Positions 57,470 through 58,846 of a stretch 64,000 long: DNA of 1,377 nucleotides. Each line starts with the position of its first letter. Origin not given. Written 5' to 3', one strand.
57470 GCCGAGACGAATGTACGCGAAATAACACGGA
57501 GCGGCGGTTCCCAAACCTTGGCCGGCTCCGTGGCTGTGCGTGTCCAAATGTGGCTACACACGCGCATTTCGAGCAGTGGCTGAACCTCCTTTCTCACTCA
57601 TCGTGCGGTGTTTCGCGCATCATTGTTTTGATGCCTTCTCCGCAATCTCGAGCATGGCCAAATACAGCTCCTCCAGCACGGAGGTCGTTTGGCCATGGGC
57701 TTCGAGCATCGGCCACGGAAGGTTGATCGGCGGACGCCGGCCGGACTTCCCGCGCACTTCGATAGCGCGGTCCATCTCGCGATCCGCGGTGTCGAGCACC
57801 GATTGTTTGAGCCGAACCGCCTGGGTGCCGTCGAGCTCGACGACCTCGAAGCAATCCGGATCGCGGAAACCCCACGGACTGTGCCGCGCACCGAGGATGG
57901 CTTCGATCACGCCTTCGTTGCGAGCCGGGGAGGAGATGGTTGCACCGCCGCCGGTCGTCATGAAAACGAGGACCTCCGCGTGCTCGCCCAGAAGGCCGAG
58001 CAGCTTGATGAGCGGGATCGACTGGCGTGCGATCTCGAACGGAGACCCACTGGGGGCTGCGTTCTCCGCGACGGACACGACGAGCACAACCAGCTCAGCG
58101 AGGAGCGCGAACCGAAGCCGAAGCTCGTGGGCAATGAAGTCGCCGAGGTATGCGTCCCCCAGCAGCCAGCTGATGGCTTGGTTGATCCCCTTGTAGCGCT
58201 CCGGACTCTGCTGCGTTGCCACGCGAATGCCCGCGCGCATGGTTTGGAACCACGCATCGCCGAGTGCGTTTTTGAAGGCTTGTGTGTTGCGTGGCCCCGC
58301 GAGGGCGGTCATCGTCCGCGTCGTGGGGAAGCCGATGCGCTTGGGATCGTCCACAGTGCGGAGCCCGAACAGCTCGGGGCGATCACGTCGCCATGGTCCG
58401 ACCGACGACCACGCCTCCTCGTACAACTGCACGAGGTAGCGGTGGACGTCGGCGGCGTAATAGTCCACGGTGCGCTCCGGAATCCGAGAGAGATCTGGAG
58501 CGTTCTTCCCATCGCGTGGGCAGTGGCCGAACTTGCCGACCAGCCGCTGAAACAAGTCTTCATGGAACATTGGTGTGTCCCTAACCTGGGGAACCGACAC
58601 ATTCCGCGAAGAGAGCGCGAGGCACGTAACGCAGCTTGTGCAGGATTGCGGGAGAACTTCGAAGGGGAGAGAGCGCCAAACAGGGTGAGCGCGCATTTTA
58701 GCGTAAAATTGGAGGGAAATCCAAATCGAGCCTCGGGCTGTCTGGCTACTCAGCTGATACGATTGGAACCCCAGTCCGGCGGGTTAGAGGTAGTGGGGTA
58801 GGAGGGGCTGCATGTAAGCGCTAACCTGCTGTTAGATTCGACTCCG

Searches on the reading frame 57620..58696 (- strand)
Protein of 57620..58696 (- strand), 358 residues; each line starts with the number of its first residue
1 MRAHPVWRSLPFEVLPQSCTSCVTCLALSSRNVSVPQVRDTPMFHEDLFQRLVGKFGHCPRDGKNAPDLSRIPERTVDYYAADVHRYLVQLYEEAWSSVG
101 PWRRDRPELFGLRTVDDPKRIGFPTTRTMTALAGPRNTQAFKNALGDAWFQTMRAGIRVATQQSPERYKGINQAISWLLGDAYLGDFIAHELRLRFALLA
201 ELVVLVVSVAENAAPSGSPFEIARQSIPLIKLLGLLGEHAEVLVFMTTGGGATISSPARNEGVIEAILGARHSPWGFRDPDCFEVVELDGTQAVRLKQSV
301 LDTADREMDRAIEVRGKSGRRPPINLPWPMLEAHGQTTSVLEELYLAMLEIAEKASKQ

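Call 14: search_protein_families(library=pfam, proteins=[window:57620-58696:-], max_evalue=0.01)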
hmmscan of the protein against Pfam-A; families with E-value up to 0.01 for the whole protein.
window:57620-58696:- (358 aa): 0 families

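Call 35: search_protein_families(library=ncbifam, proteins=[window:57620-58696:-], max_evalue=0.01)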
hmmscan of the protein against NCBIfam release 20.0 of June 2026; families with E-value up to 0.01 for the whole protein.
window:57620-58696:- (358 aa): 0 families

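Call 46: find_homologous_proteins(query=window:57620-58696:-, max_evalue=0.00001)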
Query window:57620-58696:- (358 aa): 1 proteins with E <= 0.00001 among 6713 candidates.
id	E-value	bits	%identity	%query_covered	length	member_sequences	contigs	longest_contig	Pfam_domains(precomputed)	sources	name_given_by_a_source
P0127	3.1e-210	716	100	88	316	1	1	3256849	-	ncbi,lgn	ncbi:MAG: hypothetical protein U0136_14095 [Bdellovibrionota bacterium]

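Call 47: find_encoding_contigs(protein=P0127, flank=10000, max_places=3)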
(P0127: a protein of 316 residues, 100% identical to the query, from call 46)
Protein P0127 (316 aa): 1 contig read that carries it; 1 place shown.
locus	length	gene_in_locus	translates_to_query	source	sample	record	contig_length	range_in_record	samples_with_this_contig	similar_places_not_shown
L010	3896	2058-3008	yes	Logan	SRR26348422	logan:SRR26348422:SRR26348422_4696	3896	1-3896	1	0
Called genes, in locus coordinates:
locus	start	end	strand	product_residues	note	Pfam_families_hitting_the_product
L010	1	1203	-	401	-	?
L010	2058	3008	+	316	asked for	-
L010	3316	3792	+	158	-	PF00903:Glyoxalase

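Call 68: search_protein_representatives(protein=P0127)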
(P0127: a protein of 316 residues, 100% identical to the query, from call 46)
Query: 316 residues. Proteins with E-value up to 0.001 (for the whole library): 3; up to 1e-10: 2; up to 1e-30: 2. The best 3 are listed.
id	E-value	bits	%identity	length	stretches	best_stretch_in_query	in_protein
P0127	4.2e-211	715.8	100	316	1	1-316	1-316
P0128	1.8e-70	253.9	43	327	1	1-313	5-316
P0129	3.0e-05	39.7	38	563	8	272-300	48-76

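Call 69: find_encoding_contigs(protein=P0128, flank=10000, max_places=4)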
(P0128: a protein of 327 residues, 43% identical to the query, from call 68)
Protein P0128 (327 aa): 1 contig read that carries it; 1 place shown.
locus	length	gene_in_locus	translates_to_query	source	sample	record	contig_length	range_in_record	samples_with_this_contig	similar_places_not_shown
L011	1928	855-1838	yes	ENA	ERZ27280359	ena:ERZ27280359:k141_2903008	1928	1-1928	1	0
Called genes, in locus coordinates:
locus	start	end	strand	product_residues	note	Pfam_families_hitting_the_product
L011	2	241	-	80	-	?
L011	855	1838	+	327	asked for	-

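Call 72: list_cluster_members(proteins=[P0127, P0001])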
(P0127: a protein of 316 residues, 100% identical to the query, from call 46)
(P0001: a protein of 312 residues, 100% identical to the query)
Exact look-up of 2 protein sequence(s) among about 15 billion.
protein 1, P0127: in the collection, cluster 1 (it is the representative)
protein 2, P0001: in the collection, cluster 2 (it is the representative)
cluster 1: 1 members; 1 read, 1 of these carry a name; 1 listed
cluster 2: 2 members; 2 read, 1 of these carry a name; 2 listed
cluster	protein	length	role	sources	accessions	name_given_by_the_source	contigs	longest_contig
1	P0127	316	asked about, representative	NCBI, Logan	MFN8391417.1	MAG: hypothetical protein U0136_14095 [Bdellovibrionota bacterium]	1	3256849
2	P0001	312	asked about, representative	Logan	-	-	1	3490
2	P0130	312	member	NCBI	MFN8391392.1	MAG: bifunctional helix-turn-helix transcriptional regulator/GNAT family ...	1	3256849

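Call 78: predict_structure(alignment_id=A4)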
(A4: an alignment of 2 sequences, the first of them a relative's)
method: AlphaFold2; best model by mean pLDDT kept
length: 316 residues; sequences in the alignment: 2
mean_pLDDT: 39.2   pTM: 0.30
mean pLDDT of the five models: 39.2, 37.9, 36.3, 35.4, 33.1
residues with pLDDT >= 90: 0; 70-90: 1; 50-70: 57; < 50: 258
segments of 3 or more residues with pLDDT < 50: 1-17, 56-110, 132-238, 243-254, 258-316
pLDDT, mean of each block of 10 residues (from residue 1): 33 47 59 56 54 49 40 31 34 34 44 54 55 40 39 35 33 34 30 29 25 31 38 39 44 47 43 38 26 28 32 29
secondary structure, 60 per line:
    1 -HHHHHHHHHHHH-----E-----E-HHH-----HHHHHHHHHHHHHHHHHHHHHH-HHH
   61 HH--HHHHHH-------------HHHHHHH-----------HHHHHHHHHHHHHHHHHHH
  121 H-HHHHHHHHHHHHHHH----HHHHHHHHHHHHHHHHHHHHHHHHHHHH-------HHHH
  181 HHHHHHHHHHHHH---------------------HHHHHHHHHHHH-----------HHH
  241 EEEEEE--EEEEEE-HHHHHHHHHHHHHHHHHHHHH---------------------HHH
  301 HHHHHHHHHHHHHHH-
elements in order: H2-13 H35-56 H58-62 H65-70 H84-90 H102-121 H123-137 H142-169 H177-193 H215-226 E241-246 E249-254 H256-276 H298-315
